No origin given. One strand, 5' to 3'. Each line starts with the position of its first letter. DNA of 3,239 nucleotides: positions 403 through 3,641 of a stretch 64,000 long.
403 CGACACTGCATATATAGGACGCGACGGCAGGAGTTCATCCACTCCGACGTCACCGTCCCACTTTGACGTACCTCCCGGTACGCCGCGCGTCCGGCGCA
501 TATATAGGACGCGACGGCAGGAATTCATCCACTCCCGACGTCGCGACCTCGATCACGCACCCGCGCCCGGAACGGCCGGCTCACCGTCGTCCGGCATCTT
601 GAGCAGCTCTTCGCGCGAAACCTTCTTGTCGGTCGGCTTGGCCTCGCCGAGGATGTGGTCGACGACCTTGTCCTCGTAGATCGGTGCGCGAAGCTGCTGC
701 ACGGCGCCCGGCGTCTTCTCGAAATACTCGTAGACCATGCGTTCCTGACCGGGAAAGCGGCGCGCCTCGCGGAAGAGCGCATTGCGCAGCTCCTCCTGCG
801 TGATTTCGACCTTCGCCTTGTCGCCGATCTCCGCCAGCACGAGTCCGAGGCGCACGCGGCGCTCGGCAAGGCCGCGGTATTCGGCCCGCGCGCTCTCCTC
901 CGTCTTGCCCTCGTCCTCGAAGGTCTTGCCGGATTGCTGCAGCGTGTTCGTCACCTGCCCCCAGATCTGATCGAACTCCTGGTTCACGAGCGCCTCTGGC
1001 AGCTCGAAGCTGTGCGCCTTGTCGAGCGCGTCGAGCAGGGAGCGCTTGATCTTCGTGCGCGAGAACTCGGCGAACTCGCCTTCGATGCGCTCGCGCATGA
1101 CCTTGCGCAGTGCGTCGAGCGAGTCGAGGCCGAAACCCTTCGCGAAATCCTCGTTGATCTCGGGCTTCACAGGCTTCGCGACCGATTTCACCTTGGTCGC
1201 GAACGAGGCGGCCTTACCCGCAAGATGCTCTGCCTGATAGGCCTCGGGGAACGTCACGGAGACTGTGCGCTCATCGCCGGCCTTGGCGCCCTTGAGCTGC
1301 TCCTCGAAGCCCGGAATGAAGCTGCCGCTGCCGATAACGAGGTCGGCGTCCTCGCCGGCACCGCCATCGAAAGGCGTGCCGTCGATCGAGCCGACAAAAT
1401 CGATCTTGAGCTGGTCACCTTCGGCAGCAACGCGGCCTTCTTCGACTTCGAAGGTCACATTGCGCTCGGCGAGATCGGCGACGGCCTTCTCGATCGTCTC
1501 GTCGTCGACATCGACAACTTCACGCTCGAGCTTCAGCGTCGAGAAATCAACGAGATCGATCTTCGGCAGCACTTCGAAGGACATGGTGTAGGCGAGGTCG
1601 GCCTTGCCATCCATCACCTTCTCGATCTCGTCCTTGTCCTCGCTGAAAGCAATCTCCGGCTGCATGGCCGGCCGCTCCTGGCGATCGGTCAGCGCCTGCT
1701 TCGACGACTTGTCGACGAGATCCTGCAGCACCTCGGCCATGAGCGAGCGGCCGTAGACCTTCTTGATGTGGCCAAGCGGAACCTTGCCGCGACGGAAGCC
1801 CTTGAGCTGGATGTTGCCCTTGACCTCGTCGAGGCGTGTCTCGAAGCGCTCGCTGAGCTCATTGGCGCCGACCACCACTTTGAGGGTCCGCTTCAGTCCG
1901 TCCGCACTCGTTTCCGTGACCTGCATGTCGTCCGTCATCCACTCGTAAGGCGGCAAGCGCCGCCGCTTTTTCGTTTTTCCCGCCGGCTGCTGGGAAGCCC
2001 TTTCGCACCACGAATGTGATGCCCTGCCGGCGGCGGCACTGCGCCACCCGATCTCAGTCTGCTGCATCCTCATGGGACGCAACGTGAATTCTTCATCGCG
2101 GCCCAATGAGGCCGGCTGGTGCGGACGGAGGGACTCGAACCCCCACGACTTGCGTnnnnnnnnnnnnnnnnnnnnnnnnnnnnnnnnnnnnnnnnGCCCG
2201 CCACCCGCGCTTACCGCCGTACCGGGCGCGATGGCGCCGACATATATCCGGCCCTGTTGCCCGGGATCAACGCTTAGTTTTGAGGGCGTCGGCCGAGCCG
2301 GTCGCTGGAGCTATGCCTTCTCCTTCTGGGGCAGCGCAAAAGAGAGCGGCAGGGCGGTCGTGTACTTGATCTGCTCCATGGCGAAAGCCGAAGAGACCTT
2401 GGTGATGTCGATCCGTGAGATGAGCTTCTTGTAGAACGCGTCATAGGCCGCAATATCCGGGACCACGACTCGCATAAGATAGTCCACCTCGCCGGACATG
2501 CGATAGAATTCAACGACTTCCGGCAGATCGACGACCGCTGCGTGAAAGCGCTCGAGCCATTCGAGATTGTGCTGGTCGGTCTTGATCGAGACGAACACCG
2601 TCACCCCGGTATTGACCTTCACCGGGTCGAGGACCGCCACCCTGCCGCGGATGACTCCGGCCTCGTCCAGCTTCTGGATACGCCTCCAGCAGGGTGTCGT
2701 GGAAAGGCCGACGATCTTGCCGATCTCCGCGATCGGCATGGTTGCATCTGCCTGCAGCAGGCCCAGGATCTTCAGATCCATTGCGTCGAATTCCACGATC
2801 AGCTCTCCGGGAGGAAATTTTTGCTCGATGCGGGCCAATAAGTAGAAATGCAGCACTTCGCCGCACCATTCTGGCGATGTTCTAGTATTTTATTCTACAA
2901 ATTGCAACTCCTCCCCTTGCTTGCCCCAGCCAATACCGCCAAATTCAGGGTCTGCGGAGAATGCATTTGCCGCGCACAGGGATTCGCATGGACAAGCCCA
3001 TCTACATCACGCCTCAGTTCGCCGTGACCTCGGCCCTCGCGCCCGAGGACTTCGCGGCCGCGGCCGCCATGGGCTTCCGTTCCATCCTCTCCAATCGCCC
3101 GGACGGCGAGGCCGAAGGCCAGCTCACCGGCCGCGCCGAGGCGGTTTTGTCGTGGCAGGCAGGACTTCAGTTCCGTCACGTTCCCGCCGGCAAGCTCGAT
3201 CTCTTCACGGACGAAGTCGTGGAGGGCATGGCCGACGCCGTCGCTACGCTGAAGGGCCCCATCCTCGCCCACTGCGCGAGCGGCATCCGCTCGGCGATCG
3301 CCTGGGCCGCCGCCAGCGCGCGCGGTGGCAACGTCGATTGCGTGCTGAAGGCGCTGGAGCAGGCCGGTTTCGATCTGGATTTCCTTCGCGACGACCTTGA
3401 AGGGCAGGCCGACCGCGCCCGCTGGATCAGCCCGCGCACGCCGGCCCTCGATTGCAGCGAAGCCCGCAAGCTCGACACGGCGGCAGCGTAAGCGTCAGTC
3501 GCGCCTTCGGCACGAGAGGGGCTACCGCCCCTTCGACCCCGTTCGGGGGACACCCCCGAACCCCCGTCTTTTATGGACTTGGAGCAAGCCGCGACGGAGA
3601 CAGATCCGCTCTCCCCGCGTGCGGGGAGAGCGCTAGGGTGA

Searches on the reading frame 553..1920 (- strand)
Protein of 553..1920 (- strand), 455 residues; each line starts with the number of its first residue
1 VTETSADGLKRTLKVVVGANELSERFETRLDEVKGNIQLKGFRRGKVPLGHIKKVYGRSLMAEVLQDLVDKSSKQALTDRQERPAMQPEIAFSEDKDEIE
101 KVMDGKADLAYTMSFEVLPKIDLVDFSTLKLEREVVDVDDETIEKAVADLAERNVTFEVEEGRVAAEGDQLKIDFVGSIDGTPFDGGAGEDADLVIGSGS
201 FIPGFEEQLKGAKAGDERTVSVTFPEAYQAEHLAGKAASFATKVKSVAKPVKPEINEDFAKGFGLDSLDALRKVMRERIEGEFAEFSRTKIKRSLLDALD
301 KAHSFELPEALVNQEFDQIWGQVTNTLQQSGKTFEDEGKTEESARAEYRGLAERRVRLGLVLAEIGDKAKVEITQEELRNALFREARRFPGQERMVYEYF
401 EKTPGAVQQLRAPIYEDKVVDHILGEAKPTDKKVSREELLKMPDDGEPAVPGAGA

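Call 75: search_dna_similar(query=window:553-1920:-, collection=plasmids, mode=protein, max_rows=10)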
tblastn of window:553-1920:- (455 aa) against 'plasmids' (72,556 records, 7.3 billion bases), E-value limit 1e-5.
Records with a match: 48; places in all: 49; records where one place covers at least 80% of the query: 40.
Best place of each record, by identity: <60% 48.
By first word of the organism name: Escherichia 5; Sinorhizobium 4; Acinetobacter 4; Proteus 2; Klebsiella 2; Neisseria 2; Listeria 2; Mesomycoplasma 2; Mycoplasmopsis 2; Photobacterium 2; and 21 more.
By predicted mobility (MOB-suite, as given by PLSDB): non-mobilizable 39; conjugative 5; mobilizable 4.
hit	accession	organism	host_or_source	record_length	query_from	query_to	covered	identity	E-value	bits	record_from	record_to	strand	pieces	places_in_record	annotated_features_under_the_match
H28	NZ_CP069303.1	Shinella sp. PSBB067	monoisolate,Minnesota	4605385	1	447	98%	51.7%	2e-147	472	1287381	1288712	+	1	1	none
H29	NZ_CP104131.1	Sinorhizobium sp. K101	Phaseolus vulgaris,cell ...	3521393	1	439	96%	51.9%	7e-146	467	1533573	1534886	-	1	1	none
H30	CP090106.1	Sinorhizobium meliloti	Medicago,Cell culture,Plant nodule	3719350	1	439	96%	51.9%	1e-145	466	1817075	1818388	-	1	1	tig: trigger factor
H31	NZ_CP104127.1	Sinorhizobium sp. M103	Phaseolus vulgaris,cell ...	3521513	1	439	96%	51.9%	2e-145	466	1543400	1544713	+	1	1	none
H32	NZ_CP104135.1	Sinorhizobium sp. C101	Phaseolus vulgaris,cell ...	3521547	1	439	96%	51.9%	2e-145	466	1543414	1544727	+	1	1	none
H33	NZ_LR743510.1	Methylobacterium bullatum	-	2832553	1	440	97%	46.9%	2e-129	419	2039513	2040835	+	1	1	none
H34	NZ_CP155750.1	Sphingomonas parapaucimobilis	Chinese cabbage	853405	1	439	96%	38.7%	2e-90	307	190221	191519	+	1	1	tig: trigger factor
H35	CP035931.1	Acinetobacter baumannii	Homo sapiens,blood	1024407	1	441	97%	35.2%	1e-68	244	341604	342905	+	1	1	trigger factor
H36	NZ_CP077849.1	Acinetobacter baumannii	Homo sapiens,Rectal swab_P28_BU14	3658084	1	441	97%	35.2%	1e-68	244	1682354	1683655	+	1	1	none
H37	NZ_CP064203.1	Acinetobacter baumannii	Homo sapiens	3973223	1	441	97%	35.2%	1e-68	244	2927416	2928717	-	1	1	none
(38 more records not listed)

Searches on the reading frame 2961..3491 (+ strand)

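Call 52: search_protein_families(library=pfam, proteins=[window:2961-3491:+])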
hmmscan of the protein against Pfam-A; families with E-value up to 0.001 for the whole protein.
window:2961-3491:+ (176 aa): 1 family
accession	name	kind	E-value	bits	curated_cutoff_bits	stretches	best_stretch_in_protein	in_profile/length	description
PF04273.18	BLH_phosphatase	-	4.1e-21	75.8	26.1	1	15-120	4-108/110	Beta-lactamase hydrolase-like protein, phosphatase-like domain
